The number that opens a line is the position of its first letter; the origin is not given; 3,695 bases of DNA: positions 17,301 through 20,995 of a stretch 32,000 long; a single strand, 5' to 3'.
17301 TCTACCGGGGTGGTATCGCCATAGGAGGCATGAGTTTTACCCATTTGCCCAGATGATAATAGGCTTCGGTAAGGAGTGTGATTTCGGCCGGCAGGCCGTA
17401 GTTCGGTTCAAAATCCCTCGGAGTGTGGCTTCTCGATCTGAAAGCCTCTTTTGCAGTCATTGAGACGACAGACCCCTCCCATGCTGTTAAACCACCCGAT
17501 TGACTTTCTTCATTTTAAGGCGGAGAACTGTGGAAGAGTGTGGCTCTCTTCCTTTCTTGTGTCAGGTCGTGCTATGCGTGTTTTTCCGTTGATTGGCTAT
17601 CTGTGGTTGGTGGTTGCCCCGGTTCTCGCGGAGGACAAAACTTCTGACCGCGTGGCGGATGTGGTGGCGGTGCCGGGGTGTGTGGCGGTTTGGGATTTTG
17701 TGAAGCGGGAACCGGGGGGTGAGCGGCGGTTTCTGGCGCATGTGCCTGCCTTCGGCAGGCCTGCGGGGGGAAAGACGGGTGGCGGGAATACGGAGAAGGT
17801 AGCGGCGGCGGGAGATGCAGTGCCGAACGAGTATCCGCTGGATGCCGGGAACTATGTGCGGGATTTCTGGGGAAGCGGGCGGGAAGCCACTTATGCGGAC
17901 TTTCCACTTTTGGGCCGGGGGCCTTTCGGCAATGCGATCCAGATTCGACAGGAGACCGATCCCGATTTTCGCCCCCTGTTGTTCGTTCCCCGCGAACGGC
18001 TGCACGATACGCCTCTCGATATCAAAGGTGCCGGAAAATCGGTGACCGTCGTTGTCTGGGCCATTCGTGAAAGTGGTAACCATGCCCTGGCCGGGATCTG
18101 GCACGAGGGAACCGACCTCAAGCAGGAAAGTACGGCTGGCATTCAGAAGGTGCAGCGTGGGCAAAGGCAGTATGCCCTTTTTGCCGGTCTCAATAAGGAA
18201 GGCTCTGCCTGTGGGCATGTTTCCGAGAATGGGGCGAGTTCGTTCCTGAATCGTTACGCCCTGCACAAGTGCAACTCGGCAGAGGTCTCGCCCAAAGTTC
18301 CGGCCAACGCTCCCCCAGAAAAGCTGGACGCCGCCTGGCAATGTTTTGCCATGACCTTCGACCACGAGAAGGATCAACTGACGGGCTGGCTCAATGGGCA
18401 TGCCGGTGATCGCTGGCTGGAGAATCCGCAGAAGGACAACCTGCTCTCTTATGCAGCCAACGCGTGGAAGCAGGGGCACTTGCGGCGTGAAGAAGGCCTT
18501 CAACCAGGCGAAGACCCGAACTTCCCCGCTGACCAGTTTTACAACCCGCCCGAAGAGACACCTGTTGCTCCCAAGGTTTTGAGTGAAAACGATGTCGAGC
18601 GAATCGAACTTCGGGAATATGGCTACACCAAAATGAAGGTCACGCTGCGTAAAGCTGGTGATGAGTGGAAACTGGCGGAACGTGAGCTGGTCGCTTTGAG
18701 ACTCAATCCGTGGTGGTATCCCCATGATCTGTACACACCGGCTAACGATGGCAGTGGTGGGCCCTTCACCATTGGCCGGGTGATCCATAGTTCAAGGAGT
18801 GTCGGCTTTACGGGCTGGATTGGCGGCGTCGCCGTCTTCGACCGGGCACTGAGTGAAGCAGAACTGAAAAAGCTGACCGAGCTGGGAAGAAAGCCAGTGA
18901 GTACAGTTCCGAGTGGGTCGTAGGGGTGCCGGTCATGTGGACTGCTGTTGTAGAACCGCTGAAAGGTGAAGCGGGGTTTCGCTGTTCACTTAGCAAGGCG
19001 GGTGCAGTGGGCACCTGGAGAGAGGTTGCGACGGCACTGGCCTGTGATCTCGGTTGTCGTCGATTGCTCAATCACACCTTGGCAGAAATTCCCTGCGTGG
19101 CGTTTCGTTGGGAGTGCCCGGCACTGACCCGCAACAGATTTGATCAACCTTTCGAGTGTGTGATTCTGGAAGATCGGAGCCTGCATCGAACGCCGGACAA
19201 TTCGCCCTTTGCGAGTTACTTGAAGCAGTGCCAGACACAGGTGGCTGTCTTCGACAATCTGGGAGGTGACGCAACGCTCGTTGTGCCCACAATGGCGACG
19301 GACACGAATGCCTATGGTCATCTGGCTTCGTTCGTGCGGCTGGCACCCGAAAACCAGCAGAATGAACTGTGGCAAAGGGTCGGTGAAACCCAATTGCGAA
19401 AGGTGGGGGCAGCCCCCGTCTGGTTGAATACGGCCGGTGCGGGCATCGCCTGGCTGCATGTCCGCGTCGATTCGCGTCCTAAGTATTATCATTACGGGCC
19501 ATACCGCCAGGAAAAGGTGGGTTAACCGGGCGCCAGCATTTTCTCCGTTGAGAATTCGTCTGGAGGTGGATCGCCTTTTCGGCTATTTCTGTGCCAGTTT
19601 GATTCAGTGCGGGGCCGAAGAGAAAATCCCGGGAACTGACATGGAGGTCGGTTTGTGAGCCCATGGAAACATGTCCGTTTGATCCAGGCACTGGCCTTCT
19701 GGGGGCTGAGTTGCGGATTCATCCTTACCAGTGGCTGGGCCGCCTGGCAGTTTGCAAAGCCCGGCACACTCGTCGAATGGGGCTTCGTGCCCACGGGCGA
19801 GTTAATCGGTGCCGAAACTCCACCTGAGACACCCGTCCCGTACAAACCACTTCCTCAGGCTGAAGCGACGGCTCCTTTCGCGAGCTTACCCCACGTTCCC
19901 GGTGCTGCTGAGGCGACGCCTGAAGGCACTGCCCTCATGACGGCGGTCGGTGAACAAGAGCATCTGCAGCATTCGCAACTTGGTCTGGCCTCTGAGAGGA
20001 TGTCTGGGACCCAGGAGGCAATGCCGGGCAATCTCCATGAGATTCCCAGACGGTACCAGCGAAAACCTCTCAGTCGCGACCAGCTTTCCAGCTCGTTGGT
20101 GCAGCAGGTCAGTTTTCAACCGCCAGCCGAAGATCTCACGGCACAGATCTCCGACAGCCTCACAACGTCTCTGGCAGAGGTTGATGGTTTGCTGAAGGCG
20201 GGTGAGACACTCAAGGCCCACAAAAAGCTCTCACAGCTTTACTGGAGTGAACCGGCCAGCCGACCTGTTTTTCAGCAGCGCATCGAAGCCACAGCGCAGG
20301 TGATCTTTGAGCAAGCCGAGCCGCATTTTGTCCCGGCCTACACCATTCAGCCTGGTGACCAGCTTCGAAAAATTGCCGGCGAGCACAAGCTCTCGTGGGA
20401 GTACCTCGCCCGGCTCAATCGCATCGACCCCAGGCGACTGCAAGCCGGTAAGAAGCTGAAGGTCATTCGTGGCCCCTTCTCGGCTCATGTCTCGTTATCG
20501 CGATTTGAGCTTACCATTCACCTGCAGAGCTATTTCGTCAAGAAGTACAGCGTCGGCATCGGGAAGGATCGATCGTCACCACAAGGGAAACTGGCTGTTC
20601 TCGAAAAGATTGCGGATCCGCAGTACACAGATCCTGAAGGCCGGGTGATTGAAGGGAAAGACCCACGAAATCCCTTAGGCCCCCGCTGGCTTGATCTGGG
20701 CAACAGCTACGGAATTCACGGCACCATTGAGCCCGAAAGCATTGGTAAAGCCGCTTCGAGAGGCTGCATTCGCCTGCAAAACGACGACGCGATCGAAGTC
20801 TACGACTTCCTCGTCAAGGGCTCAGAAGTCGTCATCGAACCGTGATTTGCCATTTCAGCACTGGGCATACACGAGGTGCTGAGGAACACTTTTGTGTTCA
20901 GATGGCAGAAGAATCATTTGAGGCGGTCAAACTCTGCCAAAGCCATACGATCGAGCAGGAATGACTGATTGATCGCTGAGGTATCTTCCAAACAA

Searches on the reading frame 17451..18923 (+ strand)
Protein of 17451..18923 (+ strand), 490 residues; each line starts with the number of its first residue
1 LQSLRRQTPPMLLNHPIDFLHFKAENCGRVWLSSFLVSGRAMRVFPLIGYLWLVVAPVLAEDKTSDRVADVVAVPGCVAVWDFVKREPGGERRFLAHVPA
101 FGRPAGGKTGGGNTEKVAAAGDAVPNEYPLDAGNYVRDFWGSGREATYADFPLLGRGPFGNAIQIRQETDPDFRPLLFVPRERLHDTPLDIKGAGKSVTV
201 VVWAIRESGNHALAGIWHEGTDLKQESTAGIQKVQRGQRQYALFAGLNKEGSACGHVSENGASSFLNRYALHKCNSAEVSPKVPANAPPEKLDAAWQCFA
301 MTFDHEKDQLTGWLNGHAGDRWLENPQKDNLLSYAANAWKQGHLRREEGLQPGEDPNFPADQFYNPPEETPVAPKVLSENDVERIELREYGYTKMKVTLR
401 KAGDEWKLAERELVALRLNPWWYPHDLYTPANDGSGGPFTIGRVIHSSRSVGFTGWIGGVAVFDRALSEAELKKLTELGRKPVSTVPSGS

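Call 59: search_protein_families(library=pfam, proteins=[window:17451-18923:+], max_evalue=0.001)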
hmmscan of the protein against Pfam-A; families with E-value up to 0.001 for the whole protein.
window:17451-18923:+ (490 aa): 1 family
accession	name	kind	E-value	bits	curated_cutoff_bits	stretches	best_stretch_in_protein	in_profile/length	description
PF13385.13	Laminin_G_3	-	0.00071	20.2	27.6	0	429-472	109-150/151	Concanavalin A-like lectin/glucanases superfamily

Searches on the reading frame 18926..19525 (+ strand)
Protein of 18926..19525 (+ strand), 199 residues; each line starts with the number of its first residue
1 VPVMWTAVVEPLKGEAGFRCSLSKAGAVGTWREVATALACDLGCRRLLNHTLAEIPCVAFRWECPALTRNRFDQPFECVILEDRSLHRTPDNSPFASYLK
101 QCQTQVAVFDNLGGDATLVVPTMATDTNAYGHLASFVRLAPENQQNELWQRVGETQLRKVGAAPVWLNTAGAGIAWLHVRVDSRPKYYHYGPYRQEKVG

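Call 59: search_protein_families(library=pfam, proteins=[window:18926-19525:+], max_evalue=0.001)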
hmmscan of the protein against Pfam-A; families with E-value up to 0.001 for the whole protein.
window:18926-19525:+ (199 aa): 1 family
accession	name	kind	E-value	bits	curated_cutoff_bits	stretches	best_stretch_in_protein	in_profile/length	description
PF22086.1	DUF6940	-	4.6e-63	212.9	27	1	30-194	1-168/168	Family of unknown function (DUF6940)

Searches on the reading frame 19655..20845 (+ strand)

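Call 59: search_protein_families(library=pfam, proteins=[window:19655-20845:+], max_evalue=0.001)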
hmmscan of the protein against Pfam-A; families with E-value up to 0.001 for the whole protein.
window:19655-20845:+ (396 aa): 2 families
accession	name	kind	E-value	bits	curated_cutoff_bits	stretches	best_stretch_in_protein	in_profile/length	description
PF03734.19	YkuD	-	1.1e-15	58.9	23.4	1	295-394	23-146/146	L,D-transpeptidase catalytic domain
PF01476.26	LysM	-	4.9e-09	36.4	20.9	1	229-270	1-42/43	LysM domain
